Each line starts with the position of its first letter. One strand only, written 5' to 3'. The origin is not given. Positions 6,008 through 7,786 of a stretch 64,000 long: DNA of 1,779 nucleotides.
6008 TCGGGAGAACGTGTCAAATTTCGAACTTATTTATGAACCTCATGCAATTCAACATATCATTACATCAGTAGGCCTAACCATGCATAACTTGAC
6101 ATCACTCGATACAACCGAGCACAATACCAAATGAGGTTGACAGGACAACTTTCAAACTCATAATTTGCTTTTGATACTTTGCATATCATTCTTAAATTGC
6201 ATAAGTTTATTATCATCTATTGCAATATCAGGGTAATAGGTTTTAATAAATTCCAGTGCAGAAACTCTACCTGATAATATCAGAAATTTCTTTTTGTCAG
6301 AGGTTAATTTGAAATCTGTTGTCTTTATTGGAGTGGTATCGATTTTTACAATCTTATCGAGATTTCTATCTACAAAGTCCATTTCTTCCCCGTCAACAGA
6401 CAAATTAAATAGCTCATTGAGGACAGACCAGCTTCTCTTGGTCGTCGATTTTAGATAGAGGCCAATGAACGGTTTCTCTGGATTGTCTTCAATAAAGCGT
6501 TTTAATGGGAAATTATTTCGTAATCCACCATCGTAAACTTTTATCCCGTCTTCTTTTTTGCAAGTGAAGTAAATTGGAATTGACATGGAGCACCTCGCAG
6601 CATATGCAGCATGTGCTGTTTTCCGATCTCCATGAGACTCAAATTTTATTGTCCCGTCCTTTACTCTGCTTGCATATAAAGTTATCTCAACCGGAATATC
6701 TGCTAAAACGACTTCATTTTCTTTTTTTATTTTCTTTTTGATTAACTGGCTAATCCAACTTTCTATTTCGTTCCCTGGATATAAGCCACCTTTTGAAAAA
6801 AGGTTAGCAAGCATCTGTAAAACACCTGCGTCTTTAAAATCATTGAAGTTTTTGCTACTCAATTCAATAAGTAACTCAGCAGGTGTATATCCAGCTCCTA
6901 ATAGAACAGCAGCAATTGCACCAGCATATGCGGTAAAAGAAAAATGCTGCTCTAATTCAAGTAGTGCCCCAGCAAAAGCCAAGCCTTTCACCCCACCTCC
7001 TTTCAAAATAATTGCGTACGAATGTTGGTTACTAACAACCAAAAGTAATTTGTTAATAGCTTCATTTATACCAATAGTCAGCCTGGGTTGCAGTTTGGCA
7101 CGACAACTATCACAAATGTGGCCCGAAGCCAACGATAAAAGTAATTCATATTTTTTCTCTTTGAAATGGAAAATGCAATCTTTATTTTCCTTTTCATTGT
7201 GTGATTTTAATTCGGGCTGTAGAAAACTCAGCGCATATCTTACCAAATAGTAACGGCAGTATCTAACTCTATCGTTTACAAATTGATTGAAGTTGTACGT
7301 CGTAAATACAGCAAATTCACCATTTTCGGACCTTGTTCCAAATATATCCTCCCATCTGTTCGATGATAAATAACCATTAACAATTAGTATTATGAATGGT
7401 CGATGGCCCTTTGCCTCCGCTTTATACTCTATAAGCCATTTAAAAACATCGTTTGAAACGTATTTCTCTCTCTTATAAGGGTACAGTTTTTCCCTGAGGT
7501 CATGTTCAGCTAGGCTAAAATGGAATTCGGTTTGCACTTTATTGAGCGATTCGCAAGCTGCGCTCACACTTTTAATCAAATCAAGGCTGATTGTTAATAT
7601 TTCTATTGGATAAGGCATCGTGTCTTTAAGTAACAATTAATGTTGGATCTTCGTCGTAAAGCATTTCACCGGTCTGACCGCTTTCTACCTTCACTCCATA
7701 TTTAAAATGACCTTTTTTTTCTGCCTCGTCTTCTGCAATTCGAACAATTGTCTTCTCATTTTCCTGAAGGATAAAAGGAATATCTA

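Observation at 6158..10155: Five-gene minus-strand cassette (two membrane proteins, FRG-domain protein, split small ORF, Ser-less patatin fusion): candidate undescribed defence-like system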

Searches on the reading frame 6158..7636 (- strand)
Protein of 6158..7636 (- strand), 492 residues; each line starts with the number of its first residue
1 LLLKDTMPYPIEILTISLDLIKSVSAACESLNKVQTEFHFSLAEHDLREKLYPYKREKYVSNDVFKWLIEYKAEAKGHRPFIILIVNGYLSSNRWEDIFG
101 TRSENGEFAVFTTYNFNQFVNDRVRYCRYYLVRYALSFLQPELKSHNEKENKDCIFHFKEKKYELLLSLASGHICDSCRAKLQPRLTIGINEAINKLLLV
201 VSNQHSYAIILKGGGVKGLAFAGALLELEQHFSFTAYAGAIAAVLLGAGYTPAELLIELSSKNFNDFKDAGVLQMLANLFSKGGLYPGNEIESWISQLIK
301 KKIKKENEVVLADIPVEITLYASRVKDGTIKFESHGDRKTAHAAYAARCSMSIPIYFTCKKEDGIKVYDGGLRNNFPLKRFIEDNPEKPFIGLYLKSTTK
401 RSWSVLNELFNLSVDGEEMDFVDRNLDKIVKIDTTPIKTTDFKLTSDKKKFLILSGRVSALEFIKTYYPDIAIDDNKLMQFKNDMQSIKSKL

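Call 4: search_protein_families(library=pfam, proteins=[window:6158-7636:-], max_evalue=1)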
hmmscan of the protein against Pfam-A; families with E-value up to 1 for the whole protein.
window:6158-7636:- (492 aa): 1 family
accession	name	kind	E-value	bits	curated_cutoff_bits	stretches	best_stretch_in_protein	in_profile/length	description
PF01734.28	Patatin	-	5.5e-19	69.6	27.7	1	210-381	2-190/191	Patatin-like phospholipase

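Call 5: search_protein_families(library=padloc, proteins=[window:6158-7636:-], max_evalue=1)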
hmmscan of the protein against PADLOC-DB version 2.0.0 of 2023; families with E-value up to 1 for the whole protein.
window:6158-7636:- (492 aa): 2 families
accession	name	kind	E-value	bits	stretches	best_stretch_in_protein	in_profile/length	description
PDLC00758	Effector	-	1.8e-05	22.2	1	211-377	11-188/331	Phospholipase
PDLC00757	Effector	-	0.00067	17.1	1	210-377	14-193/331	Phospholipase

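Call 6: search_protein_families(library=ncbifam, proteins=[window:6158-7636:-], max_evalue=1)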
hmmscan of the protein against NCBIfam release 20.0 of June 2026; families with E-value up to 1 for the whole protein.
window:6158-7636:- (492 aa): 5 families
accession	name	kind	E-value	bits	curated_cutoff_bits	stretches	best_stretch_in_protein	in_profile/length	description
NF043045.1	T4SS_VpdC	equivalog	2.8e-09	35.6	1000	1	317-429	442-545/880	Dot/Icm T4SS effector VpdC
NF033823.0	archmetzin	subfamily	9.5e-05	22.4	145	1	19-125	13-113/170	archaemetzincin family Zn-dependent metalloprotease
NF041079.1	CBASS_lipase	equivalog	0.00023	20.5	200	1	210-377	5-180/317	CBASS cGAMP-activated phospholipase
NF008019.0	PRK10749.1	equivalog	0.097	11.6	362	1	399-474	4-76/335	lysophospholipase L2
NF001254.0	PRK00220.2-1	equivalog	0.16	12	199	1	198-255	88-146/182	glycerol-3-phosphate 1-O-acyltransferase PlsY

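Call 12: find_homologous_proteins(query=window:6161-7618:-, max_evalue=0.001)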
Query window:6161-7618:- (486 aa): 287 proteins with E <= 0.001 among 8000 candidates; the best 120 are listed.
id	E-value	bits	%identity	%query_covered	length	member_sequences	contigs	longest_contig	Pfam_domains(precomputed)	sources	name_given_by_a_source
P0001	0.0e+0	1098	100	100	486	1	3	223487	PF01734.28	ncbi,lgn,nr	ncbi:MAG: patatin-like phospholipase family protein [Flavipsychrobacter sp.]|nr:patatin-like phospho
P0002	1.2e-230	784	71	99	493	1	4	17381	PF01734.28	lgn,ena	-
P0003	3.0e-213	727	66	100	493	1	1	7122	PF01734.28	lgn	-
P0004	2.1e-211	720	64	100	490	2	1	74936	PF01734.28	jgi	jgi:predicted acylesterase/phospholipase RssA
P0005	3.3e-208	710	66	100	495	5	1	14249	PF01734.28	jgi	-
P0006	3.4e-207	707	65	96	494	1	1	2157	PF01734.28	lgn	-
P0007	4.0e-206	703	64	100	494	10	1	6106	PF01734.28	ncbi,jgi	jgi:predicted acylesterase/phospholipase RssA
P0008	5.8e-205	699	64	100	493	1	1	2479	PF01734.28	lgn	-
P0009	1.0e-204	698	63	100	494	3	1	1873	PF01734.28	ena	-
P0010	7.6e-203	692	62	100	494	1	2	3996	PF01734.28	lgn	-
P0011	2.1e-202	691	63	100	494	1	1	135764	PF01734.28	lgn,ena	-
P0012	2.2e-194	664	59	99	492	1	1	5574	PF01734.28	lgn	-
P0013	4.0e-193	660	59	100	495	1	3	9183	PF01734.28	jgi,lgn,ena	-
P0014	3.4e-192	657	63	96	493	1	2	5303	PF01734.28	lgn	-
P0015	8.5e-192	656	61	100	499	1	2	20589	PF01734.28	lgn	-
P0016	1.0e-187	642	59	100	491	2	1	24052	PF01734.28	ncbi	-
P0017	4.9e-187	640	61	96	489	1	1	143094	PF01734.28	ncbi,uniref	ncbi:patatin-like phospholipase family protein [Flavobacterium sp. ZS1P70]|uniref:Patatin-like phosp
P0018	7.3e-186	636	59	100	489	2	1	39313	PF01734.28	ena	-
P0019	9.9e-186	636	61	95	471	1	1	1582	PF01734.28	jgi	jgi:predicted acylesterase/phospholipase RssA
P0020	2.2e-184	631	58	100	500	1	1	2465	PF01734.28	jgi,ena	-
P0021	5.3e-184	630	59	100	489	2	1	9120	PF01734.28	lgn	-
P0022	6.1e-173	594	56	100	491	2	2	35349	PF01734.28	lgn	-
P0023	4.0e-171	588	56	100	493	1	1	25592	PF01734.28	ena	-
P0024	3.1e-168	578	54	100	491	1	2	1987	PF01734.28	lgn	-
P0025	3.8e-167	575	54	100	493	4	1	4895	PF01734.28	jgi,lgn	jgi:predicted acylesterase/phospholipase RssA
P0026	1.1e-166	573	54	100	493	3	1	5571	PF01734.28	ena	-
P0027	1.3e-165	570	54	100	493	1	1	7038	PF01734.28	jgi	jgi:predicted acylesterase/phospholipase RssA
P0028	5.3e-165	567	54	100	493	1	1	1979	PF01734.28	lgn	-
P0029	8.5e-165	567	56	97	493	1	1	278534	PF01734.28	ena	-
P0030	8.9e-164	563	53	100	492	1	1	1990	PF01734.28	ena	-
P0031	2.0e-162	559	54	100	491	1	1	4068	PF01734.28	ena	-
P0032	2.1e-162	559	53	99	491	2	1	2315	PF01734.28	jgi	jgi:predicted acylesterase/phospholipase RssA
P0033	4.3e-162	558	53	100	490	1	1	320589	PF01734.28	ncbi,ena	-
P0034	6.7e-162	557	52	100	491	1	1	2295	PF01734.28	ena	-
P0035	7.7e-162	557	53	98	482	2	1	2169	PF01734.28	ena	-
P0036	8.9e-162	557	53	99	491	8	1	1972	PF01734.28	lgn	-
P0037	1.1e-161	557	54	97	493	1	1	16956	PF01734.28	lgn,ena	-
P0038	2.3e-161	556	53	97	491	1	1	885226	PF01734.28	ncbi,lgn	-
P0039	3.4e-161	555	53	100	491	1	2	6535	PF01734.28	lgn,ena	-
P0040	5.8e-161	554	52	100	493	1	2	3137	PF01734.28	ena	-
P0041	8.2e-161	554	53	100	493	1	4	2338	PF01734.28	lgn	-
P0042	1.5e-160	553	52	100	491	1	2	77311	PF01734.28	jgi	jgi:predicted acylesterase/phospholipase RssA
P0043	3.5e-160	552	52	99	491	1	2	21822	PF01734.28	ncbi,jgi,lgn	-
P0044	4.8e-159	548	52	99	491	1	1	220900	PF01734.28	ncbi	-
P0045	5.8e-159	548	52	99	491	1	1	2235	PF01734.28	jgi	jgi:predicted acylesterase/phospholipase RssA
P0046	8.2e-159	547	52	100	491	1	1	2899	PF01734.28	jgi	jgi:predicted acylesterase/phospholipase RssA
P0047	9.5e-159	547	52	98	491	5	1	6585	PF01734.28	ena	-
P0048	1.0e-158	547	51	100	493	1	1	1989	PF01734.28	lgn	-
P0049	1.3e-158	546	52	100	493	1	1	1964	PF01734.28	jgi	jgi:predicted acylesterase/phospholipase RssA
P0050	1.7e-158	546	51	100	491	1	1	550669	PF01734.28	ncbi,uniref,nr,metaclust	ncbi:patatin-like phospholipase family protein [Kordia zhangzhouensis]|uniref:patatin-like phospholi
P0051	2.1e-158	546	52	99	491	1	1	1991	PF01734.28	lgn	-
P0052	3.0e-157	542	53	97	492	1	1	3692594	PF01734.28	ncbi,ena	-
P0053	4.4e-157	541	52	100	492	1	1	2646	PF01734.28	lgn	-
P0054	5.6e-157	541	53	98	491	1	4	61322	PF01734.28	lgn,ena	-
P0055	2.1e-156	539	52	100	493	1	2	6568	PF01734.28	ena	-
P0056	2.2e-156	539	51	99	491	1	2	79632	PF01734.28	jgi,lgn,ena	jgi:predicted acylesterase/phospholipase RssA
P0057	5.2e-156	538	52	100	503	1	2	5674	PF01734.28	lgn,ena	-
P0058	8.3e-156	537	51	99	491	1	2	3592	PF01734.28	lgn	-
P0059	3.4e-155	535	49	99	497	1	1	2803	PF01734.28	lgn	-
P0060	5.4e-155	534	50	99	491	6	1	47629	PF01734.28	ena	-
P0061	1.2e-154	533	49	100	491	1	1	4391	PF01734.28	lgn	-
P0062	2.5e-154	532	51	99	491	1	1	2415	PF01734.28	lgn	-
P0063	5.3e-154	531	52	100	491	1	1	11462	PF01734.28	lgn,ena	-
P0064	5.6e-154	531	52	100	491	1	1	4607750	PF01734.28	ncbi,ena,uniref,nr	ncbi:patatin-like phospholipase family protein [uncultured Draconibacterium sp.]|uniref:patatin-like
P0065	1.2e-151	523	54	88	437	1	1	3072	PF01734.28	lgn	-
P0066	2.9e-151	522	51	100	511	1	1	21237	PF01734.28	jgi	jgi:predicted acylesterase/phospholipase RssA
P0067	6.6e-151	521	48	100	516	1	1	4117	PF01734.28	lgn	-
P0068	8.6e-149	514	50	100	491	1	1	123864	PF01734.28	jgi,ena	-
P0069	1.1e-148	514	50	100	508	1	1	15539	PF01734.28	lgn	-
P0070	1.1e-148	514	49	100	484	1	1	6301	PF01734.28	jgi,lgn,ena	-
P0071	2.7e-148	512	60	78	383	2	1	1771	PF01734.28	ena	-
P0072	3.5e-144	499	48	100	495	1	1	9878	PF01734.28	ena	-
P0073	5.0e-144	498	51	99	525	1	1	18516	PF01734.28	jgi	jgi:predicted acylesterase/phospholipase RssA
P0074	1.8e-143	496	47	100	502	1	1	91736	PF01734.28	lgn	-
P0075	7.2e-143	495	50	100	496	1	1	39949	PF01734.28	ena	-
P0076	2.6e-141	489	46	97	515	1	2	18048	PF01734.28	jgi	jgi:predicted acylesterase/phospholipase RssA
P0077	5.6e-141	488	52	91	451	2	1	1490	PF01734.28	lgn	-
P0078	2.0e-140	486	46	100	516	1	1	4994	PF01734.28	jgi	jgi:predicted acylesterase/phospholipase RssA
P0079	4.3e-138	479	46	100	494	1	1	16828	PF01734.28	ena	-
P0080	3.0e-134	466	62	70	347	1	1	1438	PF01734.28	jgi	jgi:predicted acylesterase/phospholipase RssA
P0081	7.2e-134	465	47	99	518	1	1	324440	PF01734.28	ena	-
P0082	2.8e-133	463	47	100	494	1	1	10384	PF01734.28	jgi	-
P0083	3.5e-131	456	45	99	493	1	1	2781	PF01734.28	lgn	-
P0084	4.1e-131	456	46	99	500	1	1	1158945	PF01734.28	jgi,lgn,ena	-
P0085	6.4e-130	452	46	100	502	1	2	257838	PF01734.28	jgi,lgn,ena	-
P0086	2.6e-128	447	46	99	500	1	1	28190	PF01734.28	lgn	-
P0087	5.6e-128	445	47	94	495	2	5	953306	PF01734.28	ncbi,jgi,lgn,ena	jgi:predicted acylesterase/phospholipase RssA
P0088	3.6e-127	443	46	94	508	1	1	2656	PF01734.28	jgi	jgi:predicted acylesterase/phospholipase RssA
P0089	2.4e-126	440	44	99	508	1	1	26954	PF01734.28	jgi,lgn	jgi:predicted acylesterase/phospholipase RssA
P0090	1.4e-125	438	44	95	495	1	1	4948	PF01734.28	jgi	jgi:predicted acylesterase/phospholipase RssA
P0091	2.0e-125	437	44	100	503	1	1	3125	PF01734.28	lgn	-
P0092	4.2e-125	436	46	95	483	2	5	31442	PF01734.28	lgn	-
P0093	6.4e-125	435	45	100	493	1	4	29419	PF01734.28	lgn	-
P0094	3.9e-124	433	46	94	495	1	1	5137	PF01734.28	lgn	-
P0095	2.4e-123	430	43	100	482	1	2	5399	PF01734.28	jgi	jgi:predicted acylesterase/phospholipase RssA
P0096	5.0e-123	429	45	100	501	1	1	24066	PF01734.28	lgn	-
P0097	1.6e-121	424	43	100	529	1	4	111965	PF01734.28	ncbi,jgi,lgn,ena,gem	-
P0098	1.6e-121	424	44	96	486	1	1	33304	PF01734.28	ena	-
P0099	2.3e-121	424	43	100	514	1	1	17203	PF01734.28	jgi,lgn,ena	-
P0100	2.4e-121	424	46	96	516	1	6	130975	PF01734.28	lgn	-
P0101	7.8e-121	422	42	99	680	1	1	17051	PF01734.28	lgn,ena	-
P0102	8.8e-121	422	45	94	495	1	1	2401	PF01734.28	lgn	-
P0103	4.7e-120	419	44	94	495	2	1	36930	PF01734.28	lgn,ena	-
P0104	1.2e-119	418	43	94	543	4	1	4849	PF01734.28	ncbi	-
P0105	1.9e-119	417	46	94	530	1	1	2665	PF01734.28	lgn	-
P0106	2.4e-119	417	42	100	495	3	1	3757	PF01734.28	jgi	jgi:predicted acylesterase/phospholipase RssA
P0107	3.6e-119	416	42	100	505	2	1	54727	PF01734.28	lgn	-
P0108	1.2e-118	415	42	100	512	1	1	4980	PF01734.28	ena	-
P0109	9.7e-118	412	45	94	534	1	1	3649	PF01734.28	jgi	jgi:predicted acylesterase/phospholipase RssA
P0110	1.5e-117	411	41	99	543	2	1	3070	PF01734.28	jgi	jgi:predicted acylesterase/phospholipase RssA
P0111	1.6e-117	411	44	96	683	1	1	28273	PF01734.28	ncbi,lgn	ncbi:MAG: patatin-like phospholipase family protein [Acidobacteriota bacterium]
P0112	1.7e-117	411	44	94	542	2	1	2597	PF01734.28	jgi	-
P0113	2.8e-117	410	43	97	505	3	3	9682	PF01734.28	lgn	-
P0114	3.8e-117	410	45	95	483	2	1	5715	PF01734.28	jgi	jgi:predicted acylesterase/phospholipase RssA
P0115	3.8e-117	410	45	94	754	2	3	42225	PF08238.19,PF01734.28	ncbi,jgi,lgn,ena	-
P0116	1.4e-116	408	44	94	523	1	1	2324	PF01734.28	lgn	-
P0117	1.8e-116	407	44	95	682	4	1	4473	PF01734.28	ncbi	-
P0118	3.1e-116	407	43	94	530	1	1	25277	PF01734.28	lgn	-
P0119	5.0e-115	403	45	94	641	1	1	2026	PF08238.19,PF01734.28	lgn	-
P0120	8.1e-115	402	43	100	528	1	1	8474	PF01734.28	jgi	jgi:predicted acylesterase/phospholipase RssA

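Call 15: find_related_loci(query=A1, collection=genome_contigs, flank=10000)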
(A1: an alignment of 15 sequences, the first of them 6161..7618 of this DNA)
Query A1 (486 aa) in genome_contigs; peptide patterns used: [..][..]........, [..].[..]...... (x = any residue, [..] = any of these).
118 stretches matched a pattern; 88 encode a relative of the query (tblastn E <= 1e-3); the best 80 are kept; 80 distinct loci.
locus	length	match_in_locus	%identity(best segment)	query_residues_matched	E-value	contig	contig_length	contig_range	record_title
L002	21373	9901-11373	64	1-486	0e+0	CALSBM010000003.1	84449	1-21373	MAG: Chitinophaga pinensis isolate JJ-MIS3-109-5-m1-bin356 genome assembly, contig: JJ-MIS3-109-C30, whole genome shotgu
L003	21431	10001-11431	53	1-472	1e-165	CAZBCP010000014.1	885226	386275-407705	MAG TPA_asm: uncultured Ohtaekwangia sp. isolate binchicken_co84_140 genome assembly, contig: k141_439058, whole genome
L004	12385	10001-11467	52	5-486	2e-164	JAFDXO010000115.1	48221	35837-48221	MAG: Bacteroidetes bacterium isolate SZAS-27 CK_MAG-74__115__length-48221, whole genome shotgun sequence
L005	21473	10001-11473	51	1-486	2e-164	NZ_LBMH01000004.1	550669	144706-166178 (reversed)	Kordia zhangzhouensis strain MCCC 1A00726 contig4, whole genome shotgun sequence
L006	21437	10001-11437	53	3-474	1e-161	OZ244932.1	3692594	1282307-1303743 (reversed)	MAG: Balneolaceae bacterium isolate 9151ed66-6da1-425e-b94d-6b50904b864c genome assembly, chromosome: 1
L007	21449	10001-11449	53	3-480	8e-160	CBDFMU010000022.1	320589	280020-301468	MAG: Saprospiraceae bacterium isolate 2bb11230-de7c-4cce-a1f2-954a5a632dfb genome assembly, contig: contig_22, whole gen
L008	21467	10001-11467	52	5-486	4e-161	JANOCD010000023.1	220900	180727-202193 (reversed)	MAG: Cytophagales bacterium isolate VAR_17_metabat_49 VAR_17_k141_494432, whole genome shotgun sequence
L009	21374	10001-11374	47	3-458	1e-136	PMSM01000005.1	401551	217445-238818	MAG: Blastocatellia bacterium isolate palsa_120 73.20110700_P1D.8_contig_111, whole genome shotgun sequence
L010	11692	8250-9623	45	3-458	1e-132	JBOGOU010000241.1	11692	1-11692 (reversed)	MAG: Pyrinomonadaceae bacterium isolate H1-B1_maxbin2.bin.13 k127_2225002, whole genome shotgun sequence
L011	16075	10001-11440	44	1-460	2e-127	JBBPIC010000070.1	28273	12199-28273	MAG: Acidobacteriota bacterium isolate BPF2-06-08_bin_1 NODE_80_length_28273_cov_32.915586, whole genome shotgun sequenc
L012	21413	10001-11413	61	1-468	0e+0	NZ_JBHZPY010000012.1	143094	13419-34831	Flavobacterium zhoui strain ZS1P70 L34_12, whole genome shotgun sequence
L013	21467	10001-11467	43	1-486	6e-119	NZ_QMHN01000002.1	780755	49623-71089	Pedobacter chitinilyticus strain CM134L-2 contig002, whole genome shotgun sequence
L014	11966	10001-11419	43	1-458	5e-117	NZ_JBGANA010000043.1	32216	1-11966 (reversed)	MAG: Prosthecobacter sp. isolate MAG_AAO_H125.6 AAOH125-6_opera_contig_3004, whole genome shotgun sequence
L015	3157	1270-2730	41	5-486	2e-118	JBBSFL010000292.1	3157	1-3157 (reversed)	MAG: Fimbriimonadales bacterium isolate LS1_sbin.88 LS1_sbin.88_K_1121758_L_3157_cov_7.0000, whole genome shotgun sequen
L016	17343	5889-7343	38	3-486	7e-114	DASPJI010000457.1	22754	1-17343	MAG TPA_asm: Thermoanaerobaculia bacterium isolate SMAG_U12005 k141_373517, whole genome shotgun sequence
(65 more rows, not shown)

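Call 20: find_encoding_contigs(protein=P0017, flank=10000, max_places=1)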
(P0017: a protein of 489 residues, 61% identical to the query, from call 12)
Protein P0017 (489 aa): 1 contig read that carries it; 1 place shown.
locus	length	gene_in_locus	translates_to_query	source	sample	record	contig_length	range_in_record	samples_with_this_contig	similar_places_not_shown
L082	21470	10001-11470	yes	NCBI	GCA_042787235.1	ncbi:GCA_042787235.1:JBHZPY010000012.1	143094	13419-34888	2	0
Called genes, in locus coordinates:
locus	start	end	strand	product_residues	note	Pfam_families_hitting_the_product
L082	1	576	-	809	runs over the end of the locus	PF13589:HATPase_c_3, PF02518:HATPase_c, PF14501:HATPase_c_5 (weak)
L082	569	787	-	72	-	PF13443:HTH_26 (weak)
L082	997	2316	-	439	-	PF17293:Arm-DNA-bind_5, PF13102:Phage_int_SAM_5, PF00589:Phage_integrase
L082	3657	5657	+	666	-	PF02463:SMC_N, PF11398:DUF2813, PF13175:AAA_15, PF13476:AAA_23, PF13555:AAA_29 (faint), PF13304:AAA_21, PF20469:OLD-like_TOPRIM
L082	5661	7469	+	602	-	PF00580:UvrD-helicase, PF13245:AAA_19, PF01443:Viral_helicase1 (faint), PF00580:UvrD-helicase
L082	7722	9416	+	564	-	-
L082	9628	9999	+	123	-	-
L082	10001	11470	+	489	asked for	PF01734:Patatin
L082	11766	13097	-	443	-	-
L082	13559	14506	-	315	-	-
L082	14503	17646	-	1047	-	-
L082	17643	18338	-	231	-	PF21980:MksE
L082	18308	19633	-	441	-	-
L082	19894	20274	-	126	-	PF00027:cNMP_binding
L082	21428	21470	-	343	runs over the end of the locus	PF06067:DUF932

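Call 21: find_encoding_contigs(protein=P0038, flank=10000, max_places=1)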
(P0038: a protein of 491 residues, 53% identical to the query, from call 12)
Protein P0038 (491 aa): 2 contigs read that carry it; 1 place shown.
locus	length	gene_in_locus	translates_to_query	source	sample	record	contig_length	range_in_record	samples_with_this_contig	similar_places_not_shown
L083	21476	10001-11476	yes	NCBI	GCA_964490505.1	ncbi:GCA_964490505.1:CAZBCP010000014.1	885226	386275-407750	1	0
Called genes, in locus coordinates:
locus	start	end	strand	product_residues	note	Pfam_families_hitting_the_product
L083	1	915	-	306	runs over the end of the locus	PF00196:GerE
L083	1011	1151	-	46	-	-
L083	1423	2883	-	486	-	PF13173:AAA_14, PF13635:DUF4143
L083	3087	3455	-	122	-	-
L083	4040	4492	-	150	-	-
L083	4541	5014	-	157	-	-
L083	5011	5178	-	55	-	-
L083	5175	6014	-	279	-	PF12083:DUF3560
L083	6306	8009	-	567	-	PF02195:ParB_N, PF17762:HTH_ParB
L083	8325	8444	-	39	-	-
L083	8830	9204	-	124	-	-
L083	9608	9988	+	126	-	-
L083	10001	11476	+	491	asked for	PF01734:Patatin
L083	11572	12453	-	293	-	PF06067:DUF932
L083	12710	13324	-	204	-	-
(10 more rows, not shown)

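Call 22: find_encoding_contigs(protein=P0050, flank=10000, max_places=1)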
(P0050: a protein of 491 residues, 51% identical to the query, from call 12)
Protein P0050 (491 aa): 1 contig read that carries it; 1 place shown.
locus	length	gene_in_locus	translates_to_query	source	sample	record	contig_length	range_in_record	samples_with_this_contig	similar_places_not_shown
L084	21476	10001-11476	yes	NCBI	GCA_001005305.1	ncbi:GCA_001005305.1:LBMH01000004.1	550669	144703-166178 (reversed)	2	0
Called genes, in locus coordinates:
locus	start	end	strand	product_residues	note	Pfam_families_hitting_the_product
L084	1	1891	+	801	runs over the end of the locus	PF02737:3HCDH_N, PF00725:3HCDH, PF00378:ECH_1, PF16113:ECH_2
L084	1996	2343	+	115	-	PF05635:23S_rRNA_IVP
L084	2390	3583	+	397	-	PF00108:Thiolase_N, PF00109:ketoacyl-synt (weak), PF02803:Thiolase_C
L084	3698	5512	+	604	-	PF02771:Acyl-CoA_dh_N, PF02770:Acyl-CoA_dh_M, PF00441:Acyl-CoA_dh_1, PF08028:Acyl-CoA_dh_2, PF22924:ACOX_C_alpha1, PF21263:Acyl-CoA-dh_C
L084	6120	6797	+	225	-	PF14355:Abi_C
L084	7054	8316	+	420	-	-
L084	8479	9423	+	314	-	PF14280:DUF4365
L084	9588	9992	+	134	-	-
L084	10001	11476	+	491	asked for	PF01734:Patatin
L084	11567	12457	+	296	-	PF04055:Radical_SAM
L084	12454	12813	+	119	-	PF19902:DUF6375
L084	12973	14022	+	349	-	PF08378:NERD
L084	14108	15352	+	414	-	PF17785:PUA_3, PF10672:Methyltrans_SAM, PF02475:TRM5-TYW2_MTfase, PF05175:MTS (weak), PF01728:FtsJ (weak), PF03602:Cons_hypoth95, PF06325:PrmA (weak), PF13847:Methyltransf_31, +2 more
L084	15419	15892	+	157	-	-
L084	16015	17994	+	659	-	PF00122:E1-E2_ATPase, PF00702:Hydrolase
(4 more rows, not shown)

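Call 23: find_encoding_contigs(protein=P0087, flank=10000, max_places=1)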
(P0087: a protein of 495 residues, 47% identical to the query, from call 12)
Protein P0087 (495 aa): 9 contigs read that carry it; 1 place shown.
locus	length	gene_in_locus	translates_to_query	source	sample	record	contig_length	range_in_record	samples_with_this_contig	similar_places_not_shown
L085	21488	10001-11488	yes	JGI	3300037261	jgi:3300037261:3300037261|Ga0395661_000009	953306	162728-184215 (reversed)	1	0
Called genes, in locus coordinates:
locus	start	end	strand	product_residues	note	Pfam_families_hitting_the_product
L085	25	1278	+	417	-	PF01266:DAO, PF13450:NAD_binding_8 (weak)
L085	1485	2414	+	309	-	PF00581:Rhodanese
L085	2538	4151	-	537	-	PF13676:TIR_2, PF22842:Pel9A-like_beta_helix (faint), PF13229:Beta_helix, PF05048:NosD, PF13229:Beta_helix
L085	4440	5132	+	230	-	PF00756:Esterase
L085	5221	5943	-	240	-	PF05685:Uma2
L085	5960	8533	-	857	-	PF00912:Transgly, PF00905:Transpeptidase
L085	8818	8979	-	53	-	-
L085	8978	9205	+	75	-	PF09720:Unstab_antitox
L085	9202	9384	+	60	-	-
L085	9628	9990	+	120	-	-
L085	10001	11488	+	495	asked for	PF01734:Patatin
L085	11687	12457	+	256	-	PF24250:HVO_2718 (faint), PF01381:HTH_3, PF08279:HTH_11 (faint), PF12844:HTH_19, PF13413:HTH_25 (faint), PF13560:HTH_31 (weak), PF01381:HTH_3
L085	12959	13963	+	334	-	PF01177:Asp_Glu_race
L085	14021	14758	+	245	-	PF01138:RNase_PH, PF03725:RNase_PH_C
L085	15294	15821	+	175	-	-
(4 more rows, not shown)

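Call 66: search_protein_families(library=phrogs, proteins=[window:6158-7618:-], max_evalue=0.01)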
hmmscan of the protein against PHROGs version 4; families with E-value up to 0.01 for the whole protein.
window:6158-7618:- (486 aa): 0 families
